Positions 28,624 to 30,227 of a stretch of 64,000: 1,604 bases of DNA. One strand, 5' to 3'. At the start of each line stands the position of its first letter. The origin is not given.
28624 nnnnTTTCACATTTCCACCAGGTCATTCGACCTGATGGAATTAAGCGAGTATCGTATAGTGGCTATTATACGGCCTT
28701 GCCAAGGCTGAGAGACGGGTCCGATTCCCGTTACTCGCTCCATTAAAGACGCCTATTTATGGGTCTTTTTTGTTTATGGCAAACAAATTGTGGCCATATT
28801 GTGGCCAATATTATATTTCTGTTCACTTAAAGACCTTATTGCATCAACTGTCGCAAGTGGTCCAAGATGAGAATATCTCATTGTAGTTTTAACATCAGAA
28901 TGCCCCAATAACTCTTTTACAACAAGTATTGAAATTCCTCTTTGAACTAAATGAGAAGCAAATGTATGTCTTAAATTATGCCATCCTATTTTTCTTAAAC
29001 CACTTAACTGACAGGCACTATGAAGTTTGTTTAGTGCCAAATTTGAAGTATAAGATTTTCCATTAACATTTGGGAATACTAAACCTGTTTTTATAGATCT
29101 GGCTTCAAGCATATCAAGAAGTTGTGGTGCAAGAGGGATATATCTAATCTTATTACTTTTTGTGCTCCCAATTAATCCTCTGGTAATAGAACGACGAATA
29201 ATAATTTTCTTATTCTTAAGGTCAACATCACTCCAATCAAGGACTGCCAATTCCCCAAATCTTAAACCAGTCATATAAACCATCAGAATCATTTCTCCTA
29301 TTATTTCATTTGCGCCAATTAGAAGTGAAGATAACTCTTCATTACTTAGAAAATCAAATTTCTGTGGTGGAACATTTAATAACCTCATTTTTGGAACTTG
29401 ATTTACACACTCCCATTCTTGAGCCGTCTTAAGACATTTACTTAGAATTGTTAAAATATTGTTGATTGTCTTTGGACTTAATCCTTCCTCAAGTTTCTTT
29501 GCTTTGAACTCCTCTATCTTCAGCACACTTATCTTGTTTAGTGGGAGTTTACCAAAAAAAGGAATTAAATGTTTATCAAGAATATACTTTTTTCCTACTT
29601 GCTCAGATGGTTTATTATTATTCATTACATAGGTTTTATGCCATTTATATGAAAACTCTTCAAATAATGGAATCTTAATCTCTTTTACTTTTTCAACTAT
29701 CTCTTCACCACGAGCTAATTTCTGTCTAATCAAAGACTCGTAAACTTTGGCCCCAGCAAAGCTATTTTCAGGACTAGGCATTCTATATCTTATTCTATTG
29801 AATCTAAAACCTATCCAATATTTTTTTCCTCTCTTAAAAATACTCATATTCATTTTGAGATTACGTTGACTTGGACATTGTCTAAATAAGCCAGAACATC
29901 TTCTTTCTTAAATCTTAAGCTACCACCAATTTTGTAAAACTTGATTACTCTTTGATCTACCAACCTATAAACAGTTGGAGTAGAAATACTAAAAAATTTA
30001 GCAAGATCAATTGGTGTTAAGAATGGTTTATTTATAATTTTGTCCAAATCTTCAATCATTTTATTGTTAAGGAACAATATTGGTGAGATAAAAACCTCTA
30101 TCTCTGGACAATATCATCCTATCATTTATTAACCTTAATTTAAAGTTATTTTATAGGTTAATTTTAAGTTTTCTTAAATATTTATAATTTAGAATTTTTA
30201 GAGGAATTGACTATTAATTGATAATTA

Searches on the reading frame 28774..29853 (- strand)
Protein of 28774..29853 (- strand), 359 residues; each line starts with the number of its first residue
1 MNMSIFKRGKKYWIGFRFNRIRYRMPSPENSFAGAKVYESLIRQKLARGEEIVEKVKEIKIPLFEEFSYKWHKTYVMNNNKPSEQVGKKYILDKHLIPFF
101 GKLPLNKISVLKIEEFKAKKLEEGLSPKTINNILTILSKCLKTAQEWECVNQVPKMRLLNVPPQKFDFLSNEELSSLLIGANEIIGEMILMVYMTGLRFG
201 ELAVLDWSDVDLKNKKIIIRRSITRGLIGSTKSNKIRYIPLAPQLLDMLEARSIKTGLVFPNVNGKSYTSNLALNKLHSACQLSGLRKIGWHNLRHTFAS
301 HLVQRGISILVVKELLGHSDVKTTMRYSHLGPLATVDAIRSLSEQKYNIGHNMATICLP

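Call 9: search_protein_families(library=pfam, proteins=[window:28774-29853:-], max_evalue=0.001)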
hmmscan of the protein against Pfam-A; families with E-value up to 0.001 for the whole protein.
window:28774-29853:- (359 aa): 2 families
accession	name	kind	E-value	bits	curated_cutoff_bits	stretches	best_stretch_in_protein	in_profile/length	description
PF00589.27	Phage_integrase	-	1.5e-30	106.7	27.1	1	187-330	26-168/172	Phage integrase family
PF14659.12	Phage_int_SAM_3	-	2.5e-10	40.9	22.6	1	64-117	2-54/58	Phage integrase, N-terminal SAM-like domain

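Call 51: search_protein_families(library=phrogs, proteins=[window:28774-29853:-], max_evalue=0.001)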
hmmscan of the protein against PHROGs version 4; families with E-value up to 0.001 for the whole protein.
window:28774-29853:- (359 aa): 7 families
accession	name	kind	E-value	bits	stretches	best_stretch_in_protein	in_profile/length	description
phrog_1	-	integration and excision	1.3e-63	217.3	1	5-343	116-448/611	integrase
phrog_216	-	integration and excision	4.3e-39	135.4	1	135-354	20-248/301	integrase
phrog_7685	-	integration and excision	2.7e-12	47.8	1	231-331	123-224/240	integrase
phrog_7269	-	integration and excision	1.4e-11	45.1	1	288-339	27-78/89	integrase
phrog_35951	-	unknown function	3.3e-09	38.1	1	279-331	11-63/97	-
phrog_23271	-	unknown function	0.00022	22.1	1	289-328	9-48/67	-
phrog_23783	-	integration and excision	0.00075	20.5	0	63-156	61-150/162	integrase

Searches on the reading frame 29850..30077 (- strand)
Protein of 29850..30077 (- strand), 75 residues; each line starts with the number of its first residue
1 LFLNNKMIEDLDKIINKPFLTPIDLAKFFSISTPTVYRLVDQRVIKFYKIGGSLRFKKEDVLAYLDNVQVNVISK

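Call 51: search_protein_families(library=phrogs, proteins=[window:29850-30077:-], max_evalue=0.001)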
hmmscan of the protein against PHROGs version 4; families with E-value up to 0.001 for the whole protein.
window:29850-30077:- (75 aa): 5 families
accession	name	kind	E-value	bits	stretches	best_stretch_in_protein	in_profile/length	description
phrog_25262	-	unknown function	2.2e-06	28.6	1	8-70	20-86/106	-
phrog_66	-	integration and excision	5.1e-06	27.4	1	9-68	83-143/412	excisionase and transcriptional regulator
phrog_668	-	DNA, RNA and nucleotide metabolism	5.2e-06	27.2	1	9-70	52-115/181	HTH DNA binding protein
phrog_15534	-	DNA, RNA and nucleotide metabolism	8.3e-05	24.1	1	19-66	43-89/93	HTH DNA binding protein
phrog_2907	-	integration and excision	0.00056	21.3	1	16-73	3-65/117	excisionase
